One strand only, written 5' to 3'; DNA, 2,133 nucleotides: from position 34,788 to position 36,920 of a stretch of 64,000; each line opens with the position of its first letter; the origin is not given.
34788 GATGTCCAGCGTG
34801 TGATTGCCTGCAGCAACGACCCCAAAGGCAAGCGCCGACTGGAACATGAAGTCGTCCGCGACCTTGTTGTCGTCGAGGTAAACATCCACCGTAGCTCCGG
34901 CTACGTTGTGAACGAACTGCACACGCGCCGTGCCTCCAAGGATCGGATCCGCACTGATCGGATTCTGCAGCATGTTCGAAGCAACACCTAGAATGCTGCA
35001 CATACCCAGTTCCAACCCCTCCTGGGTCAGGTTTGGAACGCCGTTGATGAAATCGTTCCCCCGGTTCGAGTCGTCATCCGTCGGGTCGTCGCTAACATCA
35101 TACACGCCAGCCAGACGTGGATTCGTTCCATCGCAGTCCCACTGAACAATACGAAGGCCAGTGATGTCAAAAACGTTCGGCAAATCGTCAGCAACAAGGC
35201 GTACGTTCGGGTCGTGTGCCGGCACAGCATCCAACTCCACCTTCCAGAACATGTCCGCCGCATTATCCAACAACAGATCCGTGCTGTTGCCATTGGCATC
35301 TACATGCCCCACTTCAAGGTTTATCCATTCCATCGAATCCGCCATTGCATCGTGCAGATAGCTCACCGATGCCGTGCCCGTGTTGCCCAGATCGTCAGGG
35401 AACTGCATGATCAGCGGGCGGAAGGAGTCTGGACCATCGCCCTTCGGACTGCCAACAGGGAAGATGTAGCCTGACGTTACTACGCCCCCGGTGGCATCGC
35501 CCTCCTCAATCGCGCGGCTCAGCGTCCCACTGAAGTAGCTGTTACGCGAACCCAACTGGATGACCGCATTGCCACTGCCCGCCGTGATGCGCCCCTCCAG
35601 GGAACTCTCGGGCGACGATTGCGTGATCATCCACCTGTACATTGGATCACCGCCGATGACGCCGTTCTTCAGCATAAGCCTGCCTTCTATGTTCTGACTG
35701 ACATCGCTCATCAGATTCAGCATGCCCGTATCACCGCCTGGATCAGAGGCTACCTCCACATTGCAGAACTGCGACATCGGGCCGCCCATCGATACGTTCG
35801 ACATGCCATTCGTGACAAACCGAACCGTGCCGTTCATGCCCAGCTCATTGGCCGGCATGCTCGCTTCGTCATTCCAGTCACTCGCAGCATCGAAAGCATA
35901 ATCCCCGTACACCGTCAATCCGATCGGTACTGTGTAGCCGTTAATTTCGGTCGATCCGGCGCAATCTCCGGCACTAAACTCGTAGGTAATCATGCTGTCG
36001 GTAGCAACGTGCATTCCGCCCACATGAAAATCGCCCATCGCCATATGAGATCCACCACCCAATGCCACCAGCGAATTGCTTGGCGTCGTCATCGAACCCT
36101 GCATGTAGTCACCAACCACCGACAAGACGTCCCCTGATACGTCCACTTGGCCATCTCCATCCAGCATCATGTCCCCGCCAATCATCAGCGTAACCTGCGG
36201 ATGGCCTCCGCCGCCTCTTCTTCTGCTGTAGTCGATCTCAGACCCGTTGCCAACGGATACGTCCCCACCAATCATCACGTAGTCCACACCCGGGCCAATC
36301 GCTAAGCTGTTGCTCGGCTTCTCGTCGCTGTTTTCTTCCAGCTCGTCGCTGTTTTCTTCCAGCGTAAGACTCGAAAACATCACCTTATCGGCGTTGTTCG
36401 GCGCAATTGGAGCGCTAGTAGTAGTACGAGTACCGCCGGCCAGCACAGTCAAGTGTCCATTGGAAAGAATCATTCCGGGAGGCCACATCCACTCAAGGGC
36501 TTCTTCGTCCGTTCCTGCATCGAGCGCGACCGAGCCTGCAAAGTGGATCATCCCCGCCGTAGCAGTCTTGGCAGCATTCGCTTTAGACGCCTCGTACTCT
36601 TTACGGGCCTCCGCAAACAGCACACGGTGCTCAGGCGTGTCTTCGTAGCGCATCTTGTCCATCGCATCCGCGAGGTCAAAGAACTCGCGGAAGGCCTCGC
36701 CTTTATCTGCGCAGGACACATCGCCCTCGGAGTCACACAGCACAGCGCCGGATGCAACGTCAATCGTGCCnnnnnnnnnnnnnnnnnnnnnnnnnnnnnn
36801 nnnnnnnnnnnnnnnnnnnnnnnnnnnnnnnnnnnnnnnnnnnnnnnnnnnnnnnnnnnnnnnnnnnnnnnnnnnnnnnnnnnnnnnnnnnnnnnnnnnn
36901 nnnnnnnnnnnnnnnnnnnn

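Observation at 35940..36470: Second hypervariable patch (residues ~1,000-1,180) starting around an LEENSDE tandem repeat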

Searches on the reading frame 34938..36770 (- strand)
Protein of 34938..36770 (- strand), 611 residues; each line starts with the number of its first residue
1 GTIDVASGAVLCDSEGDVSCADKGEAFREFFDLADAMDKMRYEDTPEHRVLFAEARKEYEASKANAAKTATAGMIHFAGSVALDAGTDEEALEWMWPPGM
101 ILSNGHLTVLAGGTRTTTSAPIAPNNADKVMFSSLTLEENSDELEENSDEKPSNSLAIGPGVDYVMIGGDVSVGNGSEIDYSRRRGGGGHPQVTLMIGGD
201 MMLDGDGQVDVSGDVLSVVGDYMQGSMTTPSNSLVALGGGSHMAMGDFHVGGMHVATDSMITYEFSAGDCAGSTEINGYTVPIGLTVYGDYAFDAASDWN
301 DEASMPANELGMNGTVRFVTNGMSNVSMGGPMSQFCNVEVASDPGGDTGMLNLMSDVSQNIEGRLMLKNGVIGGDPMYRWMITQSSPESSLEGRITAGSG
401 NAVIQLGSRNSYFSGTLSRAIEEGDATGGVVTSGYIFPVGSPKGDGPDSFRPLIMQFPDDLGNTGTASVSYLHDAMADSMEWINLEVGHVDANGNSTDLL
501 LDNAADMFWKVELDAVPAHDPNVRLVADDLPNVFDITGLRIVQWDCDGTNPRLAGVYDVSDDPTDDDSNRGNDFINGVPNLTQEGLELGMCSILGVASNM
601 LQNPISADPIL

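Call 36: predict_structure(protein=window:34938-36770:-)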
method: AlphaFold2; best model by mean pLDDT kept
length: 611 residues; sequences in the alignment: 1
mean_pLDDT: 39.0   pTM: 0.33
mean pLDDT of the five models: 39.0, 31.8, 31.3, 30.3, 26.0
residues with pLDDT >= 90: 0; 70-90: 3; 50-70: 74; < 50: 534
segments of 3 or more residues with pLDDT < 50: 1-44, 54-56, 58-60, 62-105, 108-121, 141-152, 183-191, 212-217, 219-611
pLDDT, mean of each block of 10 residues (from residue 1): 33 41 41 44 51 48 41 37 44 44 46 36 51 62 45 54 62 66 43 57 60 48 46 40 39 33 28 27 29 25 32 36 36 38 37 36 33 32 35 36 36 31 34 33 33 33 32 33 35 36 34 35 35 33 34 36 38 35 35 33 28 27
secondary structure, 60 per line:
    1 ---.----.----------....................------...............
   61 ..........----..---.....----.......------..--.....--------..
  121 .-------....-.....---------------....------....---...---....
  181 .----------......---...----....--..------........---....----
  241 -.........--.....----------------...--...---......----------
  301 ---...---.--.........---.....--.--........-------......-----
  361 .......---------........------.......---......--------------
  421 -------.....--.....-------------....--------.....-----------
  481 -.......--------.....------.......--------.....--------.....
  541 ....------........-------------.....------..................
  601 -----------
elements in order: H20-39 H46-70 E80-84 H89-95 E106-110 E119-121 E129-132 E134-138 E154-157 E164-167 E171-173 E177-181 E192-197 E201-203 E208-211 E222-229 E233-236 E242-250 E253-257 E274-276 E279-281 E285-290 E304-306 E313-321 E325-329 E335-342 E350-355 E361-367 E377-384 E391-397 E401-406 E428-432 E435-439 E453-456 E465-469 E482-488 E497-501 E508-514 E523-527 E536-544 E551-558 H572-576 H583-600
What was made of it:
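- Tried and rejected: Single-sequence AlphaFold of aa 900-1510: unusable, pLDDT 39 (call 36).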

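Call 48: predict_structure(alignment_id=A1)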
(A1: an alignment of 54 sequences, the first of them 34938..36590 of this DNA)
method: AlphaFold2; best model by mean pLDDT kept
length: 551 residues; sequences in the alignment: 54
mean_pLDDT: 89.3   pTM: 0.90
mean pLDDT of the five models: 89.3, 88.1, 86.8, 86.0, 85.9
residues with pLDDT >= 90: 399; 70-90: 94; 50-70: 50; < 50: 8
segments of 3 or more residues with pLDDT < 50: 1-6
pLDDT, mean of each block of 10 residues (from residue 1): 42 84 76 88 91 82 86 90 66 87 92 92 65 94 95 96 91 95 98 84 91 92 97 96 94 96 96 97 93 98 96 96 96 92 95 97 87 95 86 95 95 95 71 75 96 95 95 95 96 86 60 92 95 97 94 68
secondary structure, 60 per line:
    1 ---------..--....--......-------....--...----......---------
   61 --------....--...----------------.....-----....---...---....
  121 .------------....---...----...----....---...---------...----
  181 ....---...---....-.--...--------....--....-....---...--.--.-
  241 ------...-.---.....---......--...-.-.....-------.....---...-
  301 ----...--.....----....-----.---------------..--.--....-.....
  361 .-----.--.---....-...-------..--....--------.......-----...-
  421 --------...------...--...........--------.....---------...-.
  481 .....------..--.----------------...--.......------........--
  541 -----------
elements in order: E14-17 E20-25 E33-36 E39-41 E46-51 E69-72 E75-77 E94-98 E104-107 E111-113 E117-121 E134-137 E141-143 E148-150 E155-158 E162-164 E174-176 E181-184 E188-190 E202-204 E213-216 E219-222 E224-227 E231-233 E255-259 E263-268 E277-281 E289-293 E297-299 E305-307 E310-314 E319-322 E351-354 E356-361 E374-377 E379-381 E393-396 E405-411 E429-431 E438-440 E443-453 E462-466 E480-485 E513-515 E518-524 E531-538
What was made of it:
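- Structure: AlphaFold2 with a 54-sequence family alignment gives mean pLDDT 89.3 and pTM 0.90, with triplets of short strands across aa ~1053-1200 (call 48).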

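Call 52: fold_search(model_id=the predicted structure, library=pdb)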
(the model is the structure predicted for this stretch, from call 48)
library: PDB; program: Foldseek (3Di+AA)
matches with E <= 10: 189; with E <= 0.001: 0
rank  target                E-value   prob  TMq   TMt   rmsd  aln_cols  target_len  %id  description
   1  7jvi_A                8.5e-02  0.23  0.18  0.22  16.9       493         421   10  Crystal structure of a beta-helix domain retrieved from capybara gut metagenome (released 2021-09-08)
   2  5w6h_A                5.1e-01  0.09  0.20  0.17  16.5       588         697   11  Crystal structure of Bacteriophage CBA120 tailspike protein 4 enzymatically active domain (TSP4dN, orf213) (released 2018-10-24)
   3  7o9p                  6.1e-01  0.08  0.15  0.22  16.5       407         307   12  Crystal structure of the Awp3b (adhesin-like wall protein 3b) A-domain from Candida glabrata showing a gadolinium cluste (released 2021-12-15)
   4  6svk_A                7.0e-01  0.21  0.14  0.37   8.3       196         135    6  human Myeloid-derived growth factor (MYDGF) (released 2019-11-27)
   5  3p4g_B                7.6e-01  0.08  0.14  0.19  13.3       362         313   12  X-ray crystal structure of a hyperactive, Ca2+-dependent, beta-helical antifreeze protein from an Antarctic bacterium (released 2011-04-27)
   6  3p4g_A                8.8e-01  0.11  0.17  0.24  12.6       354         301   11  X-ray crystal structure of a hyperactive, Ca2+-dependent, beta-helical antifreeze protein from an Antarctic bacterium (released 2011-04-27)
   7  3p4g_D                9.2e-01  0.11  0.17  0.23  12.5       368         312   12  X-ray crystal structure of a hyperactive, Ca2+-dependent, beta-helical antifreeze protein from an Antarctic bacterium (released 2011-04-27)
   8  6n2c_A                9.6e-01  0.44  0.24  0.31  11.4       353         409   10  The Crystal Structure of Caldicellulosiruptor hydrothermalis Tapirin C-terminal domain (released 2018-12-19)
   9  3p4g_C                9.6e-01  0.05  0.13  0.18  13.4       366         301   11  X-ray crystal structure of a hyperactive, Ca2+-dependent, beta-helical antifreeze protein from an Antarctic bacterium (released 2011-04-27)
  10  6z7p_A                1.2e+00  0.04  0.12  0.08  19.3       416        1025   10  Composite model of the Caulobacter crescentus S-layer bound to the O-antigen of lipopolysaccharide (released 2020-07-15)
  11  5n8p_A                1.3e+00  0.02  0.11  0.09  22.0       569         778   10  S-layer protein RsaA from C. crescentus (released 2017-04-12)
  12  9mne_A                1.4e+00  0.05  0.12  0.08  19.3       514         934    9  Crystal structure of enteropathogenic Escherichia coli EspC (released 2025-10-29)
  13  7crw_A                1.7e+00  0.28  0.14  0.24   6.4       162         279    8  Cryo-EM structure of rNLRP1-rDPP9 complex (released 2021-03-24)
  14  7fce_A                2.2e+00  0.02  0.09  0.06  17.4       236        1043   13  Structure of the SARS-CoV-2 A372T spike glycoprotein (closed) (released 2022-01-26)
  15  1tsp                  2.3e+00  0.03  0.18  0.19  18.2       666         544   10  CRYSTAL STRUCTURE OF P22 TAILSPIKE PROTEIN: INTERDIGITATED SUBUNITS IN A THERMOSTABLE TRIMER (released 1995-09-15)
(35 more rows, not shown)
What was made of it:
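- On Pectate-lyase-like / tailspike / autotransporter beta-helix families (specific membership): Foldseek PDB best E=0.085 with TM 0.18-0.24 (call 52).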

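Call 56: search_solved_structures(query=A1, max_evalue=1)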
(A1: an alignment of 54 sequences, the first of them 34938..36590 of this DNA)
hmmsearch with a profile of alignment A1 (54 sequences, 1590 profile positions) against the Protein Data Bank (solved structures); distinct sequences matched with E-value up to 1: 29.
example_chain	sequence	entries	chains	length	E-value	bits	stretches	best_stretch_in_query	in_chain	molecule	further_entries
7np9_C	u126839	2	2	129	0.01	17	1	872-970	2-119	hCR3Nb1 | hCD11bNb1 nanobody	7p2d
8qot_B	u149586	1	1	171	0.024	15.7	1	870-971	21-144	Nanobody E (NbE)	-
7a4t_A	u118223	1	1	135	0.03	15.4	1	877-968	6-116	Nanobody Nb39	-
8uo9_B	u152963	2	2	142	0.036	15.1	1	873-971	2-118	Nanobody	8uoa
5omm_C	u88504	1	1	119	0.073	14.1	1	877-967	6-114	Nanobody (VHH) Nano-14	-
8e1c_A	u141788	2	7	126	0.088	13.8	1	879-968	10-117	Nanobody VHH222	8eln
7wn0_B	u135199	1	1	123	0.095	13.7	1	874-951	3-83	nanobody19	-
6obm_B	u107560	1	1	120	0.098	13.7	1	874-967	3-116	VHH antibody V6A7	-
8v8k_A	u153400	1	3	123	0.1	13.7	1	873-965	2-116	Nanobody NbE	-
8rmm_O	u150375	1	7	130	0.13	13.3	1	872-951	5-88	Synthetic nanobody SbC2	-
7klw_C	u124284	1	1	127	0.13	13.3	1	871-951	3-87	SB68, Synthetic nanobody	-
8e99_E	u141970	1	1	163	0.15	13.1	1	870-951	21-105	Nanobody 4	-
8rmk_L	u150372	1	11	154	0.15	13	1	871-951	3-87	Synthetic nanobody SbC2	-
7mfu_C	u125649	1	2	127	0.16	13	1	872-951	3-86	Synthetic nanobody #68 (Sb68)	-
7s7r_B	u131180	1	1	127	0.16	13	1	877-971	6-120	Nanobody G7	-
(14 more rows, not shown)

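Call 57: search_protein_families(library=pfam, proteins=[window:34938-36590:-], max_evalue=10)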
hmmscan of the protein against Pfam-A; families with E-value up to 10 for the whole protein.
window:34938-36590:- (551 aa): 0 families

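Call 64: fold_search(model_id=the predicted structure, library=viral)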
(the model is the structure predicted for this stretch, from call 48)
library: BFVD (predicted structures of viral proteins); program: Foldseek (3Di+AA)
matches with E <= 10: 310; with E <= 0.001: 0
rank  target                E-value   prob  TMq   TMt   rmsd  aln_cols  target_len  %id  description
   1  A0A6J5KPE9            6.6e-03  0.21  0.14  0.11  18.7       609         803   11  Uncharacterized protein [uncultured Caudovirales phage]
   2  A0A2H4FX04            9.0e-03  0.28  0.18  0.13  22.9       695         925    8  (no name in the UniProt tables at hand)
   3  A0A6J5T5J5            3.0e-02  0.14  0.10  0.09  27.2       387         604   10  Uncharacterized protein [uncultured Caudovirales phage]
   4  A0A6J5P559            3.9e-02  0.11  0.13  0.09  25.2       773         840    9  Pectate lyase superfamily protein [uncultured Caudovirales phage]
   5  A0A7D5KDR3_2          7.4e-02  0.08  0.12  0.09  24.1       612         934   10  Uncharacterized protein [Synechococcus phage S-CAM7]
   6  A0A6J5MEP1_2          1.0e-01  0.06  0.09  0.07  19.7       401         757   11  Uncharacterized protein [uncultured Caudovirales phage]
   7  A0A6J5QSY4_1          1.3e-01  0.05  0.11  0.07  22.0       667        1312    9  Carbohydrate-binding, CenC-like [uncultured Caudovirales phage]
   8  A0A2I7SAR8            1.5e-01  0.10  0.16  0.12  18.8       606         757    8  (no name in the UniProt tables at hand)
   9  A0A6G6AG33            1.5e-01  0.15  0.22  0.17  15.2       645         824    8  (no name in the UniProt tables at hand)
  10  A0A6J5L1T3            1.8e-01  0.13  0.18  0.17  19.0       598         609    8  Uncharacterized protein [uncultured Caudovirales phage]
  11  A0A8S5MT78            1.9e-01  0.04  0.09  0.06  31.0       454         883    8  Uncharacterized protein [Siphoviridae sp. ct8Ri8]
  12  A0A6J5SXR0            2.0e-01  0.66  0.17  0.11   9.9       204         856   10  Uncharacterized protein [uncultured Caudovirales phage]
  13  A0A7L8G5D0            2.0e-01  0.08  0.17  0.12  18.6       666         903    8  (no name in the UniProt tables at hand)
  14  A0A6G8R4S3            2.3e-01  0.08  0.17  0.14  19.0       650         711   10  (no name in the UniProt tables at hand)
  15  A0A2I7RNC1            2.3e-01  0.06  0.14  0.11  20.5       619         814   10  (no name in the UniProt tables at hand)
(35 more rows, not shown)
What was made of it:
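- On Parallel beta-helix / beta-solenoid fold: The best, non-significant Foldseek matches are beta-helix proteins (calls 52, 64).
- On Pectate-lyase-like / tailspike / autotransporter beta-helix families (specific membership): BFVD best E=0.0066 with TM 0.14 (call 64).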

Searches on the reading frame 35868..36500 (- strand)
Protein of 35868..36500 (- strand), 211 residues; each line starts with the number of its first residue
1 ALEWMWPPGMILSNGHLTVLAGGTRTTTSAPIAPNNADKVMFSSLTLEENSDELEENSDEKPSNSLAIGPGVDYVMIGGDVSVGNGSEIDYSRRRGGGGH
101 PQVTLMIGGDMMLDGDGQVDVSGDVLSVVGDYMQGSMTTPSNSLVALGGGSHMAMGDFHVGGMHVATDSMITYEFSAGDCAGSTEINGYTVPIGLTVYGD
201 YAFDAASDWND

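Call 66: find_homologous_proteins(query=window:35868-36500:-, max_evalue=0.00001)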
Query window:35868-36500:-: 411 candidates shared short words with the query, none scored E <= 0.00001.
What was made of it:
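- Tried and rejected: A second word-indexed protein search with the patch alone returned nothing, not even the protein itself (call 66).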
